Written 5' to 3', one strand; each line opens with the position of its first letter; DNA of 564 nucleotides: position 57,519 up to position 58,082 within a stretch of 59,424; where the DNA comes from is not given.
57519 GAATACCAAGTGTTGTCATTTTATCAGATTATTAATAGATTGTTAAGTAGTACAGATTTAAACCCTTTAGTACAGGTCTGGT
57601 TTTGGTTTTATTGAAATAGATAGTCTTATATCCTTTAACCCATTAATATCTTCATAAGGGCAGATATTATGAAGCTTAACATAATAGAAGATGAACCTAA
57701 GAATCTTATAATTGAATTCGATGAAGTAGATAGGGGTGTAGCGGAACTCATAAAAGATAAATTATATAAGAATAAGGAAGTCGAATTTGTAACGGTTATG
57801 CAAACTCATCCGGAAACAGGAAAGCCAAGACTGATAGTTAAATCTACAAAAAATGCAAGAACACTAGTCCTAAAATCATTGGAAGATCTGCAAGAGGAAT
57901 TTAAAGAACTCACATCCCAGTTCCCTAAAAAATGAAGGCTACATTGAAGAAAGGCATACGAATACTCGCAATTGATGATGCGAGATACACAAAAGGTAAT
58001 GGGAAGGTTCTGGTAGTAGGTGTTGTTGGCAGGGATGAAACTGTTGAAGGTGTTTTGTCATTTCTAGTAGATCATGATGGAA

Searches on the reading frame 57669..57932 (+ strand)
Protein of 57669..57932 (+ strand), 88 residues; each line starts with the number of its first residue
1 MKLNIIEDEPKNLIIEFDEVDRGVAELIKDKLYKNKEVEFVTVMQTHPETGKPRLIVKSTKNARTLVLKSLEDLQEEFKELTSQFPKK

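Call 75: search_protein_families(library=pfam, max_evalue=0.01, proteins=[window:57669-57932:+])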
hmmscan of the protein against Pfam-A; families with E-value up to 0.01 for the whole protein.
window:57669-57932:+ (88 aa): 1 family
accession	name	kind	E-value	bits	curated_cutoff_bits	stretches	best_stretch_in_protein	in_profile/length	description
PF13656.11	RNA_pol_L_2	-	7.8e-10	38.8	27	1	13-83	2-74/75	RNA polymerase Rpb3/Rpb11 dimerisation domain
